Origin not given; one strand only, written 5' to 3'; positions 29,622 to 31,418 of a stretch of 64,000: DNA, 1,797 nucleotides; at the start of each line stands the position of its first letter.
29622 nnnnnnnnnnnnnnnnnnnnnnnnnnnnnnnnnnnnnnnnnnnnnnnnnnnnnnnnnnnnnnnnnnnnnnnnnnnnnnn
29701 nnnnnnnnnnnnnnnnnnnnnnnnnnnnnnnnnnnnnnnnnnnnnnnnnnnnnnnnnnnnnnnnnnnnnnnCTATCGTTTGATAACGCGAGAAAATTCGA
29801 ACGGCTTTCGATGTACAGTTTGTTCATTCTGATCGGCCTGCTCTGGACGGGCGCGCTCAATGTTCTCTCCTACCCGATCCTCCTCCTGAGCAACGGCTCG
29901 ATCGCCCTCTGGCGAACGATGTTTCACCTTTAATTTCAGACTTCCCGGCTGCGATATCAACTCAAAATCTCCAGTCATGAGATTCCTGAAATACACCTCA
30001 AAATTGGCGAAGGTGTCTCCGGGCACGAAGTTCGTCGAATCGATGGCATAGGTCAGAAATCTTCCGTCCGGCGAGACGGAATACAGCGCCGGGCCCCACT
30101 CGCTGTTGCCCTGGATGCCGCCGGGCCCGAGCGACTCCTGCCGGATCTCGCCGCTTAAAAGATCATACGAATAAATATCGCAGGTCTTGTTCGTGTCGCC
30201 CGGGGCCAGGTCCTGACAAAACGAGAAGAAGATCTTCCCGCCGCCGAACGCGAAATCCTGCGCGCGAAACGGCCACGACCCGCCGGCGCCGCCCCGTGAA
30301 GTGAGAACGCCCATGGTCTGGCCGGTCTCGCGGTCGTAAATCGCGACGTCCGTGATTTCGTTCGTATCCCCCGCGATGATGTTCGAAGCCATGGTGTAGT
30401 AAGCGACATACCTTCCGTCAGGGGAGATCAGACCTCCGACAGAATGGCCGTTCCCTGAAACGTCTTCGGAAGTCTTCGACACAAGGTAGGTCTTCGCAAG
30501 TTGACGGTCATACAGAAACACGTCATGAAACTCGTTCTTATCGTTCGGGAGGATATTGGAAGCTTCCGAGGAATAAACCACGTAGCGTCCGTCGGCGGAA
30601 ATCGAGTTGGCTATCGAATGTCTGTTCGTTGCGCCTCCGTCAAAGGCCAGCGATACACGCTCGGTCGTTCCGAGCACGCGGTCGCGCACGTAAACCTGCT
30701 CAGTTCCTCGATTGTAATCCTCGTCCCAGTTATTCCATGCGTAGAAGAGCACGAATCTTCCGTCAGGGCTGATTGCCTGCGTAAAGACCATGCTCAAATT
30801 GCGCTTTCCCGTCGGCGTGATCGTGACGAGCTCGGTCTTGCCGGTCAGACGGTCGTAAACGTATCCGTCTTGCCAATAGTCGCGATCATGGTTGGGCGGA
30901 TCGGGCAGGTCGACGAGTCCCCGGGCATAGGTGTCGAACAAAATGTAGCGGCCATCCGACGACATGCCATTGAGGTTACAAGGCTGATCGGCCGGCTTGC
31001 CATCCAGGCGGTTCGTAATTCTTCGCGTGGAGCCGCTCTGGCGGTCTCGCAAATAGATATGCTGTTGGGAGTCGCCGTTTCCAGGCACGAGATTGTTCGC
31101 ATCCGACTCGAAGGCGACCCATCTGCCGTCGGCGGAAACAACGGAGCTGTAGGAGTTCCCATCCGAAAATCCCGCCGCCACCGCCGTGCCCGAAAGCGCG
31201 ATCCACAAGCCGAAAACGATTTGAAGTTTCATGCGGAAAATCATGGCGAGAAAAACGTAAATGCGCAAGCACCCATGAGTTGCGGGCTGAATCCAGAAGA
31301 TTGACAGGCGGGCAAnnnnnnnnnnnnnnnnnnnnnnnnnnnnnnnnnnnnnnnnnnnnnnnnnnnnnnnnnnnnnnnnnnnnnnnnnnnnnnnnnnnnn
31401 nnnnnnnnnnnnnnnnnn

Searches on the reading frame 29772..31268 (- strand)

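Call 50: search_protein_families(library=pfam, proteins=[window:29772-31268:-], max_evalue=0.001)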
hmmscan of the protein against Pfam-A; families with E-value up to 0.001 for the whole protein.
window:29772-31268:- (498 aa): 1 family
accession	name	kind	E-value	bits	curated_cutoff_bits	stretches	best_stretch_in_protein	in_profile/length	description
PF07676.18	PD40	-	2.3e-12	47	20.9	0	35-72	7-37/38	WD40-like Beta Propeller Repeat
